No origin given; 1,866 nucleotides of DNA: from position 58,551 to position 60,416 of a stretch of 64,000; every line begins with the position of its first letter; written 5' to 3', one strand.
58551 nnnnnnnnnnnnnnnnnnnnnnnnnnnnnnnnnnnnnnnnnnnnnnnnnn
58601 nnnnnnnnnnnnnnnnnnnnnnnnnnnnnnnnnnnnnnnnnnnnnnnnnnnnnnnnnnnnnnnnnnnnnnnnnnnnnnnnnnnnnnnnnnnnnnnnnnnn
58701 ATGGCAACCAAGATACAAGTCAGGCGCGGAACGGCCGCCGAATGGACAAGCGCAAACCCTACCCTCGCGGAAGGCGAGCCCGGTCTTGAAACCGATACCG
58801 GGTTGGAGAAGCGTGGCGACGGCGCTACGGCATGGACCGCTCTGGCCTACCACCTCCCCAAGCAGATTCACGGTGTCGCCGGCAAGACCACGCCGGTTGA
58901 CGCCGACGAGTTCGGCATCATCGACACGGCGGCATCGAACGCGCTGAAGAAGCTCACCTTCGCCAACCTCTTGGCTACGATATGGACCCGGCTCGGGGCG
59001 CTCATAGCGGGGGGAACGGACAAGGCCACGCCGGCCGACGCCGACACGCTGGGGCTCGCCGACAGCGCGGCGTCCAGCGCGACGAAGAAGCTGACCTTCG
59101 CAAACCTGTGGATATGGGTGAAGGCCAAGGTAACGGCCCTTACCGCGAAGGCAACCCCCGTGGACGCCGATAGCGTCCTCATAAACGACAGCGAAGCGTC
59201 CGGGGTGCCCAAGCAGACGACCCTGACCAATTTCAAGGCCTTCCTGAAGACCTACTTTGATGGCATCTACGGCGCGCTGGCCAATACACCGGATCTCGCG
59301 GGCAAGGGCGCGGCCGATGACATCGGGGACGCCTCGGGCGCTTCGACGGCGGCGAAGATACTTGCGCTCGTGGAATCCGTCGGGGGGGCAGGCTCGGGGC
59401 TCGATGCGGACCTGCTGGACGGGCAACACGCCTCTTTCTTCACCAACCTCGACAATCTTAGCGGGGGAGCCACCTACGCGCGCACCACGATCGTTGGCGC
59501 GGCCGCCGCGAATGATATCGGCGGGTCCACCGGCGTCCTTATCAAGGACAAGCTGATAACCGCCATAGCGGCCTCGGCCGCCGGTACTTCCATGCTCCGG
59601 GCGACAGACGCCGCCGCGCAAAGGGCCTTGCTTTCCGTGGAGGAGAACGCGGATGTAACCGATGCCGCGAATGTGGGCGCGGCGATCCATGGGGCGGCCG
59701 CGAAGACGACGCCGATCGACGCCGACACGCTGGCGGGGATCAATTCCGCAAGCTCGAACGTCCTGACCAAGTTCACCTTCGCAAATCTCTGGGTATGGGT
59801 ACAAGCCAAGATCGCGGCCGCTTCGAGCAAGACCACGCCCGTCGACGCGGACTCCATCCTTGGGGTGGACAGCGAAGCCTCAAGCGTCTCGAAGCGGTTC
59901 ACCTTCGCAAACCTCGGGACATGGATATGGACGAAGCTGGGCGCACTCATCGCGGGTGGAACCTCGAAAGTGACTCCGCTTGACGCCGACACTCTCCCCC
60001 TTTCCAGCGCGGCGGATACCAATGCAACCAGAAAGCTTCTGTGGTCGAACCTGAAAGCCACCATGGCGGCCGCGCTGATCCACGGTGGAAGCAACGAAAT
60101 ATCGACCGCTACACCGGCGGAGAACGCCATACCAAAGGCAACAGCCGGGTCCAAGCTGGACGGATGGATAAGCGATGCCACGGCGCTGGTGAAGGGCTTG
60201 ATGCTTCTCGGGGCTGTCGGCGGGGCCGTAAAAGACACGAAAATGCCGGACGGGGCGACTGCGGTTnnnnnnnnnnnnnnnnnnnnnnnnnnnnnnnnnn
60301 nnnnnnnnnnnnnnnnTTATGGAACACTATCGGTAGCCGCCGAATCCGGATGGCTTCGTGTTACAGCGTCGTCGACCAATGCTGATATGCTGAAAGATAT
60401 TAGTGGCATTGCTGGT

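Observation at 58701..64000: Hidden giant ORF: >1766 codons open to the window edge and absent from the ORF track, with only antisense shadow ORFs listed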

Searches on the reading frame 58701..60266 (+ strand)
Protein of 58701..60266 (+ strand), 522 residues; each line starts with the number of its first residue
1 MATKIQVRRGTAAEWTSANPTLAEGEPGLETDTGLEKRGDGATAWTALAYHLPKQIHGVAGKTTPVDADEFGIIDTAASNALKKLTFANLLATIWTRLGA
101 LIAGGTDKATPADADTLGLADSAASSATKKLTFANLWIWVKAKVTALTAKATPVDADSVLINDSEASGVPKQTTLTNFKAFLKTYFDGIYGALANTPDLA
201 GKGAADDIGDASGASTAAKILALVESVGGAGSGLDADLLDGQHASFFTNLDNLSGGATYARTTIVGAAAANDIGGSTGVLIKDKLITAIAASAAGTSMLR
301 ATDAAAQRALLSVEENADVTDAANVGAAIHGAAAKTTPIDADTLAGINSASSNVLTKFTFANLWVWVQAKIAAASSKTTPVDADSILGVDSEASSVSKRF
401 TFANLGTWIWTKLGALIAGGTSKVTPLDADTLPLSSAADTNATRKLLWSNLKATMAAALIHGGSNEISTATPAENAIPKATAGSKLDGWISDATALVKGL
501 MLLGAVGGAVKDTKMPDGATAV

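Call 66: find_related_loci(query=window:58701-60266:+, collection=metagenome_contigs, flank=10000)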
Query seq(522 aa) (522 aa) in metagenome_contigs; peptide patterns used: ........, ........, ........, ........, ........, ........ (x = any residue, [..] = any of these).
276 stretches matched a pattern; 55 encode a relative of the query (tblastn E <= 1e-3); 55 distinct loci.
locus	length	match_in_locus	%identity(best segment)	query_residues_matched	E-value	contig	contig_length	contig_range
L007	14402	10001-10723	41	38-455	2e-21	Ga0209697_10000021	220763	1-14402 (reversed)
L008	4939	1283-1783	41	29-455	4e-21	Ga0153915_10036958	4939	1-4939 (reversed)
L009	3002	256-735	45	56-459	2e-20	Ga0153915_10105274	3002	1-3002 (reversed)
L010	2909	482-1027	45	56-459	7e-20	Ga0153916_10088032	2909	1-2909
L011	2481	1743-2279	34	1-455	1e-18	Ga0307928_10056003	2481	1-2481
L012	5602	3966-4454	45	99-493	4e-16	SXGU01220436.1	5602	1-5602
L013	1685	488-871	37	49-455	3e-16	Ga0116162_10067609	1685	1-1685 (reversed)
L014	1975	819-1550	64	49-363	3e-15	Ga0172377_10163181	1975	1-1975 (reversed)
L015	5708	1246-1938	57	8-488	1e-14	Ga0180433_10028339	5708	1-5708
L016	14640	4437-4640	71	56-455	2e-14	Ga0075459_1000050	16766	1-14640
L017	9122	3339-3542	71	56-455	2e-14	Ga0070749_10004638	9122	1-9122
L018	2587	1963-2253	52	49-455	6e-14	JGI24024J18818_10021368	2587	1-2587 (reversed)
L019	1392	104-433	58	49-484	1e-13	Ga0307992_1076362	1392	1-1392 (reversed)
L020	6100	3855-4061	59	62-368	3e-13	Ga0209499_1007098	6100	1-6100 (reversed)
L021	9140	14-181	59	62-201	4e-13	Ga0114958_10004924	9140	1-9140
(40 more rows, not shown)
